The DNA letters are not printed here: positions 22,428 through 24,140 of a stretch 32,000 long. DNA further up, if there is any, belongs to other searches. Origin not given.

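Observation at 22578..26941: Candidate archaeal synthase-dependent exopolysaccharide system: QxxRW glycosyltransferase with two novel membrane partners and a GalU-like precursor enzyme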

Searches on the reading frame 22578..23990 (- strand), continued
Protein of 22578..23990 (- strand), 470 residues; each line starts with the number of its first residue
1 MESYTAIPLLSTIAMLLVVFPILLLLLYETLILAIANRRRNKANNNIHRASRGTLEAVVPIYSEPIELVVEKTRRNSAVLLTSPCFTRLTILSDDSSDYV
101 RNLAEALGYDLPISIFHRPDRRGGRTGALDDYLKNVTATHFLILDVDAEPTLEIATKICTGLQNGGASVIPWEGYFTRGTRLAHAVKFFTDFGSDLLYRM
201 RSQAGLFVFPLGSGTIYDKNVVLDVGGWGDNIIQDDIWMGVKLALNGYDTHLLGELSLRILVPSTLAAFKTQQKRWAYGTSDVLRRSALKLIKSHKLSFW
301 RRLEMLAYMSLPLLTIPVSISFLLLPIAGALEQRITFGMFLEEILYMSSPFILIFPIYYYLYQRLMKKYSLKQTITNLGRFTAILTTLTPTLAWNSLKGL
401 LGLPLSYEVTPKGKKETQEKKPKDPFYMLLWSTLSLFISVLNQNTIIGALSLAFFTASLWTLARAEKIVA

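Call 73: search_protein_families(library=pfam, proteins=[P0152, P0193, P0155, P0162, P0203, P0223, P0179, P0181, P0211, P0189], max_evalue=0.001)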
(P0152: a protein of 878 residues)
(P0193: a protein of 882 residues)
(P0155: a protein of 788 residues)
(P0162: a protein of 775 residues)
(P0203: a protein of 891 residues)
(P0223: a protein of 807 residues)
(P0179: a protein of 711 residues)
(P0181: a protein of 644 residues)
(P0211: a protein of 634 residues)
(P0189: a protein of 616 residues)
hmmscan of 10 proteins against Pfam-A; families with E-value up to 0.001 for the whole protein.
P0152 (878 aa): 5 families
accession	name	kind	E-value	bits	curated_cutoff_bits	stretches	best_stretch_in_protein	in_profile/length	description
PF13641.12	Glyco_tranf_2_3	-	8.2e-32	111.5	27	1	437-666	1-230/230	Glycosyltransferase like family 2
PF22612.2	GH113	-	3.6e-29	102.5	27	1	45-344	17-273/289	Glycoside Hydrolase Family 113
PF13632.12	Glyco_trans_2_3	-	1.3e-24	87.5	27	1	526-743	2-192/198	Glycosyl transferase family group 2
PF00535.33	Glycos_transf_2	-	5.1e-20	72.5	23.3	1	441-609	2-164/168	Glycosyl transferase family 2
PF13506.12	Glyco_transf_21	-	2.6e-13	50.3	21.7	1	495-664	3-173/174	Glycosyl transferase family 21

P0193 (882 aa): 5 families
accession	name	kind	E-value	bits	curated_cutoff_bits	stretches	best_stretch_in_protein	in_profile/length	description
PF22612.2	GH113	-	5.8e-27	95.2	27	1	50-348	18-273/289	Glycoside Hydrolase Family 113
PF13641.12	Glyco_tranf_2_3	-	3.1e-25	90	27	1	442-668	4-230/230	Glycosyltransferase like family 2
PF13632.12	Glyco_trans_2_3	-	1.5e-19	71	27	1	528-737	2-190/198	Glycosyl transferase family group 2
PF00535.33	Glycos_transf_2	-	1.7e-18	67.6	23.3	1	444-608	3-162/168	Glycosyl transferase family 2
PF13506.12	Glyco_transf_21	-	4.9e-11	42.8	21.7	1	506-667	12-174/174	Glycosyl transferase family 21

P0155 (788 aa): 10 families
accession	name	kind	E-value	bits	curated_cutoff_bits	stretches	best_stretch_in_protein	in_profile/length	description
PF13641.12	Glyco_tranf_2_3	-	5.7e-27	95.6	27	1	339-569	1-230/230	Glycosyltransferase like family 2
PF13632.12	Glyco_trans_2_3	-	2.1e-22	80.3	27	1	429-614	2-193/198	Glycosyl transferase family group 2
PF00535.33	Glycos_transf_2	-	3.1e-19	69.9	23.3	1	343-471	2-124/168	Glycosyl transferase family 2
PF13855.12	LRR_8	-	2.2e-17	63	27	1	10-68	2-60/61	Leucine rich repeat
PF23598.1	LRR_14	-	5.5e-17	62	40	1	14-267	27-285/353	Leucine-rich repeat region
PF12799.13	LRR_4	-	4e-15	55.9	27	0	82-120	2-39/44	Leucine Rich repeats (2 copies)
PF13506.12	Glyco_transf_21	-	4.5e-13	49.5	21.7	1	416-568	21-174/174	Glycosyl transferase family 21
PF24758.1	LRR_At5g56370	-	4.5e-12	46.5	27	0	50-125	4-81/227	FBD-associated F-box protein At5g56370, LRR repeats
PF13516.12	LRR_6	-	5.2e-12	45.3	23.4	0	225-246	3-24/24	Leucine Rich repeat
PF25013.1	LRR_Zer-1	-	0.00044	20.8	27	0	193-236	23-65/137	Zer-1-like, Leucine-rich repeats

P0162 (775 aa): 5 families
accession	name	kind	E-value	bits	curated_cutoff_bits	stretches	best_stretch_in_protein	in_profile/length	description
PF00535.33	Glycos_transf_2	-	1.5e-38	132.8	23.3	2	57-228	2-166/168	Glycosyl transferase family 2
PF13641.12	Glyco_tranf_2_3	-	8.9e-27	95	27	1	53-283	1-230/230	Glycosyltransferase like family 2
PF13632.12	Glyco_trans_2_3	-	1.6e-24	87.2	27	1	142-334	1-178/198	Glycosyl transferase family group 2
PF13506.12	Glyco_transf_21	-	1.7e-13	50.9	21.7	1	127-280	18-172/174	Glycosyl transferase family 21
PF13704.12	Glyco_tranf_2_4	-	2.4e-05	25.2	27.5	0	521-558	2-39/98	Glycosyl transferase family 2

P0203 (891 aa): 4 families
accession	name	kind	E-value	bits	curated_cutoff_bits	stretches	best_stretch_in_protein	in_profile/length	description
PF13641.12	Glyco_tranf_2_3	-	1.6e-21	77.8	27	1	63-291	3-230/230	Glycosyltransferase like family 2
PF00535.33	Glycos_transf_2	-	7.1e-21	75.3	23.3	1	66-229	3-160/168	Glycosyl transferase family 2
PF13632.12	Glyco_trans_2_3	-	9.6e-17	61.9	27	1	151-359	2-197/198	Glycosyl transferase family group 2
PF13506.12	Glyco_transf_21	-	1.5e-09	38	21.7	1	133-290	16-174/174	Glycosyl transferase family 21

P0223 (807 aa): 5 families
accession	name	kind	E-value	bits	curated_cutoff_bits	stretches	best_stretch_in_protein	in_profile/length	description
PF13641.12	Glyco_tranf_2_3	-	8.3e-30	104.9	27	1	50-280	1-230/230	Glycosyltransferase like family 2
PF13632.12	Glyco_trans_2_3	-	1.2e-21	77.9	27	1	141-335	3-183/198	Glycosyl transferase family group 2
PF00535.33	Glycos_transf_2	-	1e-16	61.8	23.3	1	54-177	2-120/168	Glycosyl transferase family 2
PF13506.12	Glyco_transf_21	-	7.1e-08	32.6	21.7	1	115-279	9-174/174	Glycosyl transferase family 21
PF03552.20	Cellulose_synt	-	0.00042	19.4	24.7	0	227-336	415-528/722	Cellulose synthase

P0179 (711 aa): 4 families
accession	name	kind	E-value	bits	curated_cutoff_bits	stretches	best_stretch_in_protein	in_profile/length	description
PF13641.12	Glyco_tranf_2_3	-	1e-31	111.2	27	1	52-282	1-230/230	Glycosyltransferase like family 2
PF13632.12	Glyco_trans_2_3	-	6.4e-23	82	27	1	141-326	1-196/198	Glycosyl transferase family group 2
PF00535.33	Glycos_transf_2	-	3.2e-22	79.7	23.3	1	56-194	2-132/168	Glycosyl transferase family 2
PF13506.12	Glyco_transf_21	-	3e-12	46.8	21.7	1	116-281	8-174/174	Glycosyl transferase family 21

P0181 (644 aa): 6 families
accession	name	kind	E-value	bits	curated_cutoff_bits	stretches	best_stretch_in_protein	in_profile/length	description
PF13641.12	Glyco_tranf_2_3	-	2.8e-21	77.1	27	1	203-433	1-230/230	Glycosyltransferase like family 2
PF00535.33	Glycos_transf_2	-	9.2e-21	74.9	23.3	1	208-345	3-134/168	Glycosyl transferase family 2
PF13632.12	Glyco_trans_2_3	-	7.6e-17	62.2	27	1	293-482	2-182/198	Glycosyl transferase family group 2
PF13620.12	CarboxypepD_reg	-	1.6e-11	44.8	32.3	1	36-113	1-79/82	Carboxypeptidase regulatory-like domain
PF13506.12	Glyco_transf_21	-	3.2e-11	43.4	21.7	1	277-432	18-174/174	Glycosyl transferase family 21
PF10111.15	Glyco_tranf_2_2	-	4.6e-05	23.5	27.3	1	214-399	12-201/276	Glycosyltransferase like family 2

P0211 (634 aa): 9 families
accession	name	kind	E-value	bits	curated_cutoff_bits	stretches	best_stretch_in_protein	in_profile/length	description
PF13641.12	Glyco_tranf_2_3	-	3e-28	99.8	27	1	192-422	1-230/230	Glycosyltransferase like family 2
PF13632.12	Glyco_trans_2_3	-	1.8e-20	74.1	27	1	282-504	2-196/198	Glycosyl transferase family group 2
PF00535.33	Glycos_transf_2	-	2.9e-15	57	23.3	1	198-321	4-122/168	Glycosyl transferase family 2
PF13620.12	CarboxypepD_reg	-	4.1e-09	37.1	32.3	1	26-100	2-75/82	Carboxypeptidase regulatory-like domain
PF13506.12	Glyco_transf_21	-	5e-09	36.3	21.7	1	264-420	16-173/174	Glycosyl transferase family 21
PF13715.12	CarbopepD_reg_2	-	3.7e-06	27.3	32.2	1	26-100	1-70/88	CarboxypepD_reg-like domain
PF03552.20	Cellulose_synt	-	3.9e-05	22.8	24.7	1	370-494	416-542/722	Cellulose synthase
PF17802.7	SpaA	-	0.00018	22.1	23.1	1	31-99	8-81/91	Prealbumin-like fold domain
PF17210.9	SdrD_B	-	0.00021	21.9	29.7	1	32-92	17-72/112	SdrD B-like domain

P0189 (616 aa): 4 families
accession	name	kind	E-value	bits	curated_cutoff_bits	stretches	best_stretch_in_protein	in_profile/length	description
PF13641.12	Glyco_tranf_2_3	-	3.8e-23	83.1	27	1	41-268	3-229/230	Glycosyltransferase like family 2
PF00535.33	Glycos_transf_2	-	3.5e-20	73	23.3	1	43-210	2-163/168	Glycosyl transferase family 2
PF13632.12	Glyco_trans_2_3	-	2.5e-18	67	27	1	129-312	2-186/198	Glycosyl transferase family group 2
PF13506.12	Glyco_transf_21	-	2.1e-11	44.1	21.7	1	105-267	10-173/174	Glycosyl transferase family 21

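Call 81: find_related_loci(query=A1, collection=metagenome_contigs, flank=10000)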
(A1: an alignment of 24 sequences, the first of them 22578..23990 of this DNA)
Query A1 (470 aa) in metagenome_contigs; peptide patterns used: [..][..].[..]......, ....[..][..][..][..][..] (x = any residue, [..] = any of these).
172 stretches matched a pattern; 58 encode a relative of the query (tblastn E <= 1e-3); 58 distinct loci.
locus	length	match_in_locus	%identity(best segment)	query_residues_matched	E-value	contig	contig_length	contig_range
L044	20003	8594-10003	99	1-470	0e+0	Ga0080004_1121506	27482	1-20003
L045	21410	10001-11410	98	1-470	0e+0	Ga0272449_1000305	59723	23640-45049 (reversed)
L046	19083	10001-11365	65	10-466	0e+0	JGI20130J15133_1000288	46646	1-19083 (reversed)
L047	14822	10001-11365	65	10-466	1e-178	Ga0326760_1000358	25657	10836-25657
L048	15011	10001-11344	41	21-466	2e-98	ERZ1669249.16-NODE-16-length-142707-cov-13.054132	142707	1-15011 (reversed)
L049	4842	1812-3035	42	9-416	2e-90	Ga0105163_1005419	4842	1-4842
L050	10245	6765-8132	41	9-466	1e-89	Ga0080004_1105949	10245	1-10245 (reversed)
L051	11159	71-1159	43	54-416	8e-88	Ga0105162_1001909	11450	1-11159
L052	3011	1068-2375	40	9-445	2e-89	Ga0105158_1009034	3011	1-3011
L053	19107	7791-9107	36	35-466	2e-73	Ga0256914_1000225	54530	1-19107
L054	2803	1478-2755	37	52-464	9e-73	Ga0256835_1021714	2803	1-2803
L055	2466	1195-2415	38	12-416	2e-73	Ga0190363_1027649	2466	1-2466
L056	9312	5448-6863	35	7-467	1e-70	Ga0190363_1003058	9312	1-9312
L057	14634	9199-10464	34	55-466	9e-69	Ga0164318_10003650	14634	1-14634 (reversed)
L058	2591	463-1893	33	2-467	2e-69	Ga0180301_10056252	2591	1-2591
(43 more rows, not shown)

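Call 91: search_protein_families(library=pfam, proteins=[L043:3019-4578:+, L027:3251-4858:+, L017:7546-9114:-, L002:5123-5494:-, L019:5843-7207:-], max_evalue=0.05)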
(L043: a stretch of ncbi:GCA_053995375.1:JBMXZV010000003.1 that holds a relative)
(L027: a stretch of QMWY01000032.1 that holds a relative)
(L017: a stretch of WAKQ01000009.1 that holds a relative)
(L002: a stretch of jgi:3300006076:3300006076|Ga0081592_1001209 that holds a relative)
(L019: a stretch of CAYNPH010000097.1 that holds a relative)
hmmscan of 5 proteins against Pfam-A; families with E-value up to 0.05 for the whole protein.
L043:3019-4578:+ (519 aa): 1 family
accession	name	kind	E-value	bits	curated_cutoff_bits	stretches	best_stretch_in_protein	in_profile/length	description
PF04055.27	Radical_SAM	-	3.9e-10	40.6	29.5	1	222-408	1-166/166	Radical SAM superfamily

L027:3251-4858:+ (535 aa): 2 families
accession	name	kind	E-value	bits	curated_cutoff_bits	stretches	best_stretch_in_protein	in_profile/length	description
PF04055.27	Radical_SAM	-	7.4e-12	46.2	29.5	1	221-407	2-166/166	Radical SAM superfamily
PF02310.24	B12-binding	-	0.0046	17.2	32.1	1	136-184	68-120/121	B12 binding domain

L017:7546-9114:- (522 aa): 1 family
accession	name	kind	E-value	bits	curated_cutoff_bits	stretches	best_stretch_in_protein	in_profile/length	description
PF04055.27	Radical_SAM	-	7.8e-14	52.6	29.5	1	223-409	1-166/166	Radical SAM superfamily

L002:5123-5494:- (123 aa): 0 families

L019:5843-7207:- (454 aa): 2 families
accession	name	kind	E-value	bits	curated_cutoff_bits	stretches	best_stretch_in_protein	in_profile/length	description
PF11139.14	SfLAP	-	0.0015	18.5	35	1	236-417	1-172/213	Sap, sulfolipid-1-addressing protein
PF20560.3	MotA_N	-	0.027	15.2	27.3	0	272-322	2-52/91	Motility protein A N-terminal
